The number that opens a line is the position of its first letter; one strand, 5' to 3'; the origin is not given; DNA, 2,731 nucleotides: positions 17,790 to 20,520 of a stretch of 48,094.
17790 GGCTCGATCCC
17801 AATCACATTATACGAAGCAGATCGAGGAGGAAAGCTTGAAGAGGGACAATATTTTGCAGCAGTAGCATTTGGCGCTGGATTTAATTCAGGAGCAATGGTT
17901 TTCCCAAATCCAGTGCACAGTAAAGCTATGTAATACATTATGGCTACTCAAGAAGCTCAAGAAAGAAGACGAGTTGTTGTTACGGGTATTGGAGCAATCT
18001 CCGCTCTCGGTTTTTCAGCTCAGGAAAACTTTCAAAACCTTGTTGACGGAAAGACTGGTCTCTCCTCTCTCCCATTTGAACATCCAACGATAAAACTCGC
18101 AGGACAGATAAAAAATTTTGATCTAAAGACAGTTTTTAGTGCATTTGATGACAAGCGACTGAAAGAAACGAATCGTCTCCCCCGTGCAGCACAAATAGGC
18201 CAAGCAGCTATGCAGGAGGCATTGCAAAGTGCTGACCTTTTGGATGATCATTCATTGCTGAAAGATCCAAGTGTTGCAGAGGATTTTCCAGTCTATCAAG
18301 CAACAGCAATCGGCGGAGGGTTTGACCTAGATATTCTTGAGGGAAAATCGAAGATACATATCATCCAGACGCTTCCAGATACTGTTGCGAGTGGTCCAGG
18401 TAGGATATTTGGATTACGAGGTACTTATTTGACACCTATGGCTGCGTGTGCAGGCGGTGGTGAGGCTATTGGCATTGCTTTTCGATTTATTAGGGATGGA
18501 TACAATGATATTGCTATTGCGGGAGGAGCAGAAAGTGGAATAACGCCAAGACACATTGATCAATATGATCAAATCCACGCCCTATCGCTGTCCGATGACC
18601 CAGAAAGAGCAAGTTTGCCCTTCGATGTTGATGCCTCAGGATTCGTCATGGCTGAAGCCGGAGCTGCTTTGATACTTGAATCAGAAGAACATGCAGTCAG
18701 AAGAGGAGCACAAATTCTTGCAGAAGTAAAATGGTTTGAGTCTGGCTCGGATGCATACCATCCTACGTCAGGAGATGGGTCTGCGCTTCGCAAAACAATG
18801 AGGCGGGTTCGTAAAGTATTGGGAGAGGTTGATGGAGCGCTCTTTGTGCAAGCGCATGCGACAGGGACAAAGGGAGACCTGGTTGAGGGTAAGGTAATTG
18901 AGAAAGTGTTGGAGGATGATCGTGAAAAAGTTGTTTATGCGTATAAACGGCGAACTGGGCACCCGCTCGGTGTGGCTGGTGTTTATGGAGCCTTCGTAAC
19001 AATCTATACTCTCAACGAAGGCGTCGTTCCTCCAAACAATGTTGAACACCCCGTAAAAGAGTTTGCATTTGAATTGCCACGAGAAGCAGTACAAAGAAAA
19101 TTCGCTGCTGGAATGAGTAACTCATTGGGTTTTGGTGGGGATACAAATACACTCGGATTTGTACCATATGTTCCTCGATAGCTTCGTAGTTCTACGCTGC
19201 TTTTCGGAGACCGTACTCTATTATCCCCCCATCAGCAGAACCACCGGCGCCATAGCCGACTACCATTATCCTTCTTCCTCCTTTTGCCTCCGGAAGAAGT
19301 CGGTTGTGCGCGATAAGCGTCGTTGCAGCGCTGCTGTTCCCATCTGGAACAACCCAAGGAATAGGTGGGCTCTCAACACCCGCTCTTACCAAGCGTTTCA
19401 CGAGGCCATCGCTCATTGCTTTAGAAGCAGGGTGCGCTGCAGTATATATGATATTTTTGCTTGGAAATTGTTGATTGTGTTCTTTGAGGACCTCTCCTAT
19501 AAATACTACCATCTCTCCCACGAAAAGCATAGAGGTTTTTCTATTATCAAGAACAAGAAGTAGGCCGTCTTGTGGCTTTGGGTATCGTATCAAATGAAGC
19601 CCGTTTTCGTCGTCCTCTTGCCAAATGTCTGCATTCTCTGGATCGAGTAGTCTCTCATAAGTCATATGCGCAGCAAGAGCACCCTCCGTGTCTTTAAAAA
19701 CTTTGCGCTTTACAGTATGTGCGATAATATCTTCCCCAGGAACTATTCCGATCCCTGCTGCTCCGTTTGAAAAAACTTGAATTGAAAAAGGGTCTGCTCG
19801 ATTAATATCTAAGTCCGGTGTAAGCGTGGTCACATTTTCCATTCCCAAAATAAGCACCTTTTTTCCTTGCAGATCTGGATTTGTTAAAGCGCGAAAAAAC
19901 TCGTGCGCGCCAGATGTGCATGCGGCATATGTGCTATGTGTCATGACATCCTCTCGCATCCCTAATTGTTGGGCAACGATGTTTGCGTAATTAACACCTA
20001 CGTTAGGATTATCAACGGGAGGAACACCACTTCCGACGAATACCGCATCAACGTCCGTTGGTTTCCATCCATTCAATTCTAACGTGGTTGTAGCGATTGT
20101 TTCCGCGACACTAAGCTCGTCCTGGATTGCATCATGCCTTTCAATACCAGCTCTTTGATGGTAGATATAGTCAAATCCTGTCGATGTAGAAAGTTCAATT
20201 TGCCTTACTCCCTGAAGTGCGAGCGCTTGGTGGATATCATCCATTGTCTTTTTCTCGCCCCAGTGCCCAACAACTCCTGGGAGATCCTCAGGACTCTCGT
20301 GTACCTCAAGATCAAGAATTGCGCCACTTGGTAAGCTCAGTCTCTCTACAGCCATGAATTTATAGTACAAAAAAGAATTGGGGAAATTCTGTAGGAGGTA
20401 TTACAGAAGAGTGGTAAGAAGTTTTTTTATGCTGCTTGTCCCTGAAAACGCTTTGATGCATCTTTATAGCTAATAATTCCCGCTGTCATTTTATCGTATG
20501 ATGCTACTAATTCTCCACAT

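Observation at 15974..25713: FAS/PKS-like condensation-reduction-dehydration gene set with no visible acyl carrier protein, joined to an acyltransferase and a PLD-family enzyme and sitting next to a Crp/Fnr regulator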

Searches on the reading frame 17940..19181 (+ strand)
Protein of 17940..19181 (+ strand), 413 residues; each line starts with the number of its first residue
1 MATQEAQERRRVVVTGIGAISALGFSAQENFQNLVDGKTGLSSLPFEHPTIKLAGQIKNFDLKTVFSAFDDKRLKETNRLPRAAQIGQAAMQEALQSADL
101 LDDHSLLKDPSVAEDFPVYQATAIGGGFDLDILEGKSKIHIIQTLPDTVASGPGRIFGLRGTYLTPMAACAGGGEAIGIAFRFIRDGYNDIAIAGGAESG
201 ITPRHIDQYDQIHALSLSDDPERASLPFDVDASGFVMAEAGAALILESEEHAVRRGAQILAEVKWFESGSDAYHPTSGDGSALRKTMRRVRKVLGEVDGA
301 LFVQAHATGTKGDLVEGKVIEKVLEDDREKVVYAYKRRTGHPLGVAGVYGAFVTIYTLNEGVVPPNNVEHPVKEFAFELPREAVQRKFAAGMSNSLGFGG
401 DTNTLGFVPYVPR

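Call 3: search_protein_families(library=pfam, proteins=[window:17940-19181:+], max_evalue=0.01)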
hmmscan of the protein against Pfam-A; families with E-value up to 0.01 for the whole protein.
window:17940-19181:+ (413 aa): 2 families
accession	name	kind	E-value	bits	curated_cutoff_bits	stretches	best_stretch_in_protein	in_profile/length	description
PF00109.32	ketoacyl-synt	-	1.1e-31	110.8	20.8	1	10-252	2-252/252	Beta-ketoacyl synthase, N-terminal domain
PF02801.28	Ketoacyl-synt_C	-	1e-12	48.5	20.8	1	276-366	20-115/119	Beta-ketoacyl synthase, C-terminal domain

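Call 5: search_protein_families(library=ncbifam, proteins=[window:17940-19181:+], max_evalue=0.01)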
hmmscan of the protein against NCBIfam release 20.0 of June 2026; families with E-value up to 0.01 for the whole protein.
window:17940-19181:+ (413 aa): 26 families (the best 25 are shown)
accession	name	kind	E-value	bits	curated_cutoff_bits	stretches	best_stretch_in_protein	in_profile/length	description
TIGR03150.1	fabF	equivalog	5.5e-75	252.6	493.75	1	10-405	1-404/407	beta-ketoacyl-ACP synthase II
NF005589.0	PRK07314.1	subfamily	1.6e-74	251.1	387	1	8-407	2-409/413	beta-ketoacyl-ACP synthase II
NF004970.0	PRK06333.1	subfamily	3.8e-63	213.8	525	1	8-410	2-422/424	beta-ketoacyl-ACP synthase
NF006274.0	PRK08439.1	equivalog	2.4e-60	204.5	621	1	10-403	2-399/406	beta-ketoacyl-ACP synthase II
NF005916.1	PRK07910.1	equivalog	3.4e-49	167.9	560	1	141-407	142-415/418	KasA/KasB family beta-ketoacyl-ACP synthase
NF006587.0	PRK09116.1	equivalog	4.4e-49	167.3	470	1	10-402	2-399/408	beta-ketoacyl-ACP synthase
NF006434.0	PRK08722.1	equivalog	2.8e-45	154.9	759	1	9-405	3-409/414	beta-ketoacyl-ACP synthase II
NF004618.0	PRK05952.1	equivalog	3.7e-45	154.5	455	2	140-403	117-376/384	beta-ketoacyl-ACP synthase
NF005076.0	PRK06501.1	equivalog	2.8e-43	148.4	629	1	3-405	4-418/425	beta-ketoacyl-ACP synthase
NF005935.0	PRK07967.1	equivalog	1.1e-40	139.8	630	1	10-406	2-400/406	beta-ketoacyl-ACP synthase I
NF058662.1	cispenta_AmcF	equivalog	3.5e-40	138.1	325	1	12-405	2-365/369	cispentacin biosynthesis acyltransferase subunit AmcF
NF005490.0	PRK07103.1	equivalog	1.1e-36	126.8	445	2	156-400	155-403/414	polyketide beta-ketoacyl:acyl carrier protein synthase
NF006618.0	PRK09185.1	subfamily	3.6e-25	88.8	407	1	155-404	146-387/394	beta-ketoacyl-ACP synthase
NF041183.1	Pks2_ls1_myc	equivalog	6.9e-19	66.3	2400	1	156-366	159-369/2086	sulfolipid-1 biosynthesis phthioceranic/hydroxyphthioceranic acid synthase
NF005084.0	PRK06519.1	equivalog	3.4e-15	56.1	320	1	160-370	164-366/397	beta-ketoacyl-ACP synthase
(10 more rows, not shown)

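Call 9: find_encoding_contigs(protein=window:17940-19181:+, flank=10000, max_places=6)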
Protein window:17940-19181:+ (413 aa): 3 contigs read that carry it; 3 places shown.
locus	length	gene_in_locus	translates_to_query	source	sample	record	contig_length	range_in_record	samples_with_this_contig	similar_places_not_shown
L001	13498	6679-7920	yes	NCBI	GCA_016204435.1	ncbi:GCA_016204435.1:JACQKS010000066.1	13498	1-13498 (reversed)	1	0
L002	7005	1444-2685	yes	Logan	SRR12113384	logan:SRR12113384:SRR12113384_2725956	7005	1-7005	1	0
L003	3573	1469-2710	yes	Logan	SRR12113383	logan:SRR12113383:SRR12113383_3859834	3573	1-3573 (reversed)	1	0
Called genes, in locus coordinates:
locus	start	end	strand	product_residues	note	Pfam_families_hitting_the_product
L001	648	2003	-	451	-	PF01204:Trehalase, PF22422:MGH1-like_GH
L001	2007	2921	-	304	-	PF00923:TAL_FSA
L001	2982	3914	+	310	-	PF02899:Phage_int_SAM_1, PF13102:Phage_int_SAM_5 (weak), PF00589:Phage_integrase, PF22823:MrpR_C_cat (faint)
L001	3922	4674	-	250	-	PF04402:SIMPL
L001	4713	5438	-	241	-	PF00027:cNMP_binding, PF13545:HTH_Crp_2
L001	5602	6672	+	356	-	PF08545:ACP_syn_III (weak), PF08541:ACP_syn_III_C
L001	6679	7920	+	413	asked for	PF00109:ketoacyl-synt, PF02801:Ketoacyl-synt_C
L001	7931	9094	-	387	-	-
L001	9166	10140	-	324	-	-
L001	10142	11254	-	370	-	-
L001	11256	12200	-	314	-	PF00106:adh_short, PF08659:KR, PF13561:adh_short_C2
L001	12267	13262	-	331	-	-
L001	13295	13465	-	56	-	PF13091:PLDc_2 (weak)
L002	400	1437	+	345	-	PF08545:ACP_syn_III (weak), PF08541:ACP_syn_III_C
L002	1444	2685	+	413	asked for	PF00109:ketoacyl-synt, PF02801:Ketoacyl-synt_C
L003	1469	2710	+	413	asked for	PF00109:ketoacyl-synt, PF02801:Ketoacyl-synt_C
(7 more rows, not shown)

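Call 24: find_related_loci(query=window:17940-19181:+, collection=genome_contigs, flank=10000)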
Query window:17940-19181:+ (413 aa) in genome_contigs; peptide patterns used: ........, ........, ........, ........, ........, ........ (x = any residue, [..] = any of these).
188 stretches matched a pattern; 1 encode a relative of the query (tblastn E <= 1e-3); 1 distinct loci.
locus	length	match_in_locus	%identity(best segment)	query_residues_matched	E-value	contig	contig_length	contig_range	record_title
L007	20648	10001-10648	27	161-380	7e-11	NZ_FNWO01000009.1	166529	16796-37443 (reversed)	Magnetospirillum fulvum strain DSM 13234, whole genome shotgun sequence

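Call 45: search_solved_structures(query=window:17940-19181:+, max_evalue=1e-20, show_alignments=1)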
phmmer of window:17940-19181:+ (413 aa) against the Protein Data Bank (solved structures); distinct sequences matched with E-value up to 1e-20: 69 (the best 60 are shown).
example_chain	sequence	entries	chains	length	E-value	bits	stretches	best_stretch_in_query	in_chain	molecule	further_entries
4ls5_A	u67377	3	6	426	1.5e-50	175.8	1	8-410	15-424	3-oxoacyl-[acyl-carrier-protein] synthase 2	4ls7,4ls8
4ls6_A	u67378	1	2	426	2.6e-50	175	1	8-410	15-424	3-oxoacyl-[acyl-carrier-protein] synthase 2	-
1ox0_A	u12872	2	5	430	3e-49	171.5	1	9-408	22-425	Beta ketoacyl-acyl carrier protein synthase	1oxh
1e5m_A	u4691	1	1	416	7.1e-49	170.3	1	8-410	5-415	BETA KETOACYL ACYL CARRIER PROTEIN SYNTHASE II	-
2alm_A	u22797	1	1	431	3.9e-48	167.8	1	9-408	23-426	3-oxoacyl-(acyl-carrier-protein) synthase II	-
8z5c_A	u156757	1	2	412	5.5e-48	167.3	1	10-404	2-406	3-oxoacyl-[acyl-carrier-protein] synthase 2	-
8z5e_A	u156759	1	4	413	2.6e-47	165.1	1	9-404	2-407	3-oxoacyl-[acyl-carrier-protein] synthase 2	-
2rjt_A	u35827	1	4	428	2.9e-47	164.9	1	9-407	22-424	Beta-ketoacyl-ACP synthase II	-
8z5d_A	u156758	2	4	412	3.4e-47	164.7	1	10-404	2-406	3-oxoacyl-[acyl-carrier-protein] synthase 2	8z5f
5sxo_A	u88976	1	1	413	4.2e-47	164.4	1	8-407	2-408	3-oxoacyl-[acyl-carrier-protein] synthase 2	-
4jga_A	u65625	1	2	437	8.3e-47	163.4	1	8-404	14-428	3-oxoacyl-[acyl-carrier-protein] synthase 2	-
3o04_A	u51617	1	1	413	1.3e-46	162.8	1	8-407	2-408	beta-keto-acyl carrier protein synthase II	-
4jrh_A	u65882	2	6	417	2.4e-46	161.9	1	6-407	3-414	3-oxoacyl-[acyl-carrier-protein] synthase 2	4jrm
1j3n_A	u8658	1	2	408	2.4e-45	158.6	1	10-407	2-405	3-oxoacyl-(acyl-carrier protein) synthase II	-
3e60_A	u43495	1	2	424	4.5e-45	157.7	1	9-403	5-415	3-oxoacyl-[acyl-carrier-protein ] synthase II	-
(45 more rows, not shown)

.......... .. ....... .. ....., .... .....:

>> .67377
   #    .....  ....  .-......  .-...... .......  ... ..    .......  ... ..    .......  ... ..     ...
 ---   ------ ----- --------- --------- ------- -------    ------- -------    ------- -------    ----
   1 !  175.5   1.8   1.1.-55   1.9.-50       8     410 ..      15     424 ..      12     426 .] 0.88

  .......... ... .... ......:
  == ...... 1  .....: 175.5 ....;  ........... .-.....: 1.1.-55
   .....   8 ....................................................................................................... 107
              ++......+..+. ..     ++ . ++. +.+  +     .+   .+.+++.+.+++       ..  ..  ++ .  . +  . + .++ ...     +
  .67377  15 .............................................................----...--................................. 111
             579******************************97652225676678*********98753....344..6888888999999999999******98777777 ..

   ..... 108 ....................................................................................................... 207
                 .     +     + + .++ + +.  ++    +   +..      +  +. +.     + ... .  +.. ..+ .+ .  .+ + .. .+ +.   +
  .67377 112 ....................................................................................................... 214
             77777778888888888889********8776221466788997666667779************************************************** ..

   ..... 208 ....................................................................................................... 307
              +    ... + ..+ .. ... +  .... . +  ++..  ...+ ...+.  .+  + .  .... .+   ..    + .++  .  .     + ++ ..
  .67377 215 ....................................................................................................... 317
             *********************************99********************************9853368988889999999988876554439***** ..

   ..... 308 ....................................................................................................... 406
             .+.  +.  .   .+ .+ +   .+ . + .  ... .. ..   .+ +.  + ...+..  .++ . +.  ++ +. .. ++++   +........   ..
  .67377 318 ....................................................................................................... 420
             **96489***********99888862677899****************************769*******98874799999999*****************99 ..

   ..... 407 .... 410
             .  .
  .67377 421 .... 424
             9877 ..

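Call 95: list_cluster_members(proteins=[P0001, P0018, window:17940-19181:+, window:24556-25584:-, window:21403-22515:-])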
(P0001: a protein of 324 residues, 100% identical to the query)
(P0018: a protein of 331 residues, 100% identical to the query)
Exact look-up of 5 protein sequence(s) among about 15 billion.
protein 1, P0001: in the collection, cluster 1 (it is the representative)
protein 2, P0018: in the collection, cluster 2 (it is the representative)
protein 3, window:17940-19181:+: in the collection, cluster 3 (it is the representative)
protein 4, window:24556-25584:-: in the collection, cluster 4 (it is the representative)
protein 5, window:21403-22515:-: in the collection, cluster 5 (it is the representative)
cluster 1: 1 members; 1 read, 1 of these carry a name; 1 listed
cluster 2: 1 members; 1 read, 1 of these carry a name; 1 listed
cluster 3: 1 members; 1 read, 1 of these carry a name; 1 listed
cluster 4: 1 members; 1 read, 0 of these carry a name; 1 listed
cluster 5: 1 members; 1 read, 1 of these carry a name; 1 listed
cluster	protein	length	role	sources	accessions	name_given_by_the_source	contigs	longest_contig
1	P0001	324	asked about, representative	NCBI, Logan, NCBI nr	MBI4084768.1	MAG: hypothetical protein HY431_02580 [Candidatus Levybacteria bacterium] | hypothetical protein [Candidatus Levybacteria bacterium]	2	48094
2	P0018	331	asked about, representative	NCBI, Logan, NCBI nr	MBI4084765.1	MAG: hypothetical protein HY431_02565 [Candidatus Levybacteria bacterium] | hypothetical protein [Candidatus Levybacteria bacterium]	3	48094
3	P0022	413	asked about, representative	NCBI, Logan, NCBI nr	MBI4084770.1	MAG: beta-ketoacyl-[acyl-carrier-protein] synthase family protein [Candidatus ... | beta-ketoacyl-[acyl-carrier-protein] synthase family protein [Candidatus Levybacteria ...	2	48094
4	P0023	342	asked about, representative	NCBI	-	-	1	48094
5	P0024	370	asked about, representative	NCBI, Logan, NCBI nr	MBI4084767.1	MAG: hypothetical protein HY431_02575 [Candidatus Levybacteria bacterium] | hypothetical protein [Candidatus Levybacteria bacterium]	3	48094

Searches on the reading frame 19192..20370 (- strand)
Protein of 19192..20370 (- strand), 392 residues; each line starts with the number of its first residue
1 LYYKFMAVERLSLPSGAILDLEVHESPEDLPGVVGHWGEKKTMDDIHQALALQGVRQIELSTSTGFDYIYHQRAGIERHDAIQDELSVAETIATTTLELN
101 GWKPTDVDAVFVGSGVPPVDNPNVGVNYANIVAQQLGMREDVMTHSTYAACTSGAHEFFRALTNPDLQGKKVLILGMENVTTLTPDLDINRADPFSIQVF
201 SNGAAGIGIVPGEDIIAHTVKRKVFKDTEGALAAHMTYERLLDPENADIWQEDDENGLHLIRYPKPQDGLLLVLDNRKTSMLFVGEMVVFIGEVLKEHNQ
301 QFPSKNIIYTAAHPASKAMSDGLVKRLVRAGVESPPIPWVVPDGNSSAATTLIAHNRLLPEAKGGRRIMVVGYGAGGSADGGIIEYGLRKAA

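Call 3: search_protein_families(library=pfam, proteins=[window:19192-20370:-], max_evalue=0.01)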
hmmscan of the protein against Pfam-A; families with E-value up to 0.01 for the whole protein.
window:19192-20370:- (392 aa): 2 families
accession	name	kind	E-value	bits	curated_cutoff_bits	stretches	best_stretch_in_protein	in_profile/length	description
PF08541.16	ACP_syn_III_C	-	0.00013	22.5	26.6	1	302-385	6-89/90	3-Oxoacyl-[acyl-carrier-protein (ACP)] synthase III C terminal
PF00108.29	Thiolase_N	-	0.0071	16.2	26.4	0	89-184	27-119/260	Thiolase, N-terminal domain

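Call 5: search_protein_families(library=ncbifam, proteins=[window:19192-20370:-], max_evalue=0.01)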
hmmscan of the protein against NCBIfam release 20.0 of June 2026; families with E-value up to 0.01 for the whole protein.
window:19192-20370:- (392 aa): 5 families
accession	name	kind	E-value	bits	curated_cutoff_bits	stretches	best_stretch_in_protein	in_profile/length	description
NF006829.0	PRK09352.1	subfamily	3.8e-08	32.7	249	1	71-378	36-313/322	beta-ketoacyl-ACP synthase 3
NF003274.0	PRK04262.1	equivalog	1.8e-07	30.5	244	1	344-380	266-302/347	hydroxymethylglutaryl-CoA synthase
TIGR00748.1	HMG_CoA_syn_Arc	equivalog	0.00059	19.2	353.35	0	344-384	265-305/345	hydroxymethylglutaryl-CoA synthase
NF006030.0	PRK08170.1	equivalog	0.00077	18.3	593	1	92-165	41-110/434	acetyl-CoA C-acetyltransferase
NF005703.0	PRK07515.1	equivalog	0.0018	17.2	304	0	287-380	270-366/373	beta-ketoacyl-ACP synthase III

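Call 35: search_solved_structures(query=window:19192-20370:-, max_evalue=1, show_alignments=2)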
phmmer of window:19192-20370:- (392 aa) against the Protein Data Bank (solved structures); distinct sequences matched with E-value up to 1: 7.
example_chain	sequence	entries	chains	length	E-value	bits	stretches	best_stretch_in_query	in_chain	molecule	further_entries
6a9n_A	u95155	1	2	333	9.3e-05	24.7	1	71-210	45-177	3-oxoacyl-[acyl-carrier-protein] synthase 3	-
9skh_A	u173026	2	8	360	0.18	13.9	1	336-381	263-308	2,4-diacetylphloroglucinol biosynthesis protein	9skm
3il4_A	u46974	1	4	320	0.23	13.6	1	64-213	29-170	3-oxoacyl-[acyl-carrier-protein] synthase 3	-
6aqp_A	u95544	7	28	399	0.35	13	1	91-159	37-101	Acetyl-CoA acetyltransferase | Acetyl-CoA acetyltransferase, acetylated enzyme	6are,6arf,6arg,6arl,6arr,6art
3il6_A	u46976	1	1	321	0.51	12.4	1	68-213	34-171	3-oxoacyl-[acyl-carrier-protein] synthase 3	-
2pfj_A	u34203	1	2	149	0.62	12.1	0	244-307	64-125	Endodeoxyribonuclease 1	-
3h76_A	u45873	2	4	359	0.91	11.6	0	342-378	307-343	PQS biosynthetic enzyme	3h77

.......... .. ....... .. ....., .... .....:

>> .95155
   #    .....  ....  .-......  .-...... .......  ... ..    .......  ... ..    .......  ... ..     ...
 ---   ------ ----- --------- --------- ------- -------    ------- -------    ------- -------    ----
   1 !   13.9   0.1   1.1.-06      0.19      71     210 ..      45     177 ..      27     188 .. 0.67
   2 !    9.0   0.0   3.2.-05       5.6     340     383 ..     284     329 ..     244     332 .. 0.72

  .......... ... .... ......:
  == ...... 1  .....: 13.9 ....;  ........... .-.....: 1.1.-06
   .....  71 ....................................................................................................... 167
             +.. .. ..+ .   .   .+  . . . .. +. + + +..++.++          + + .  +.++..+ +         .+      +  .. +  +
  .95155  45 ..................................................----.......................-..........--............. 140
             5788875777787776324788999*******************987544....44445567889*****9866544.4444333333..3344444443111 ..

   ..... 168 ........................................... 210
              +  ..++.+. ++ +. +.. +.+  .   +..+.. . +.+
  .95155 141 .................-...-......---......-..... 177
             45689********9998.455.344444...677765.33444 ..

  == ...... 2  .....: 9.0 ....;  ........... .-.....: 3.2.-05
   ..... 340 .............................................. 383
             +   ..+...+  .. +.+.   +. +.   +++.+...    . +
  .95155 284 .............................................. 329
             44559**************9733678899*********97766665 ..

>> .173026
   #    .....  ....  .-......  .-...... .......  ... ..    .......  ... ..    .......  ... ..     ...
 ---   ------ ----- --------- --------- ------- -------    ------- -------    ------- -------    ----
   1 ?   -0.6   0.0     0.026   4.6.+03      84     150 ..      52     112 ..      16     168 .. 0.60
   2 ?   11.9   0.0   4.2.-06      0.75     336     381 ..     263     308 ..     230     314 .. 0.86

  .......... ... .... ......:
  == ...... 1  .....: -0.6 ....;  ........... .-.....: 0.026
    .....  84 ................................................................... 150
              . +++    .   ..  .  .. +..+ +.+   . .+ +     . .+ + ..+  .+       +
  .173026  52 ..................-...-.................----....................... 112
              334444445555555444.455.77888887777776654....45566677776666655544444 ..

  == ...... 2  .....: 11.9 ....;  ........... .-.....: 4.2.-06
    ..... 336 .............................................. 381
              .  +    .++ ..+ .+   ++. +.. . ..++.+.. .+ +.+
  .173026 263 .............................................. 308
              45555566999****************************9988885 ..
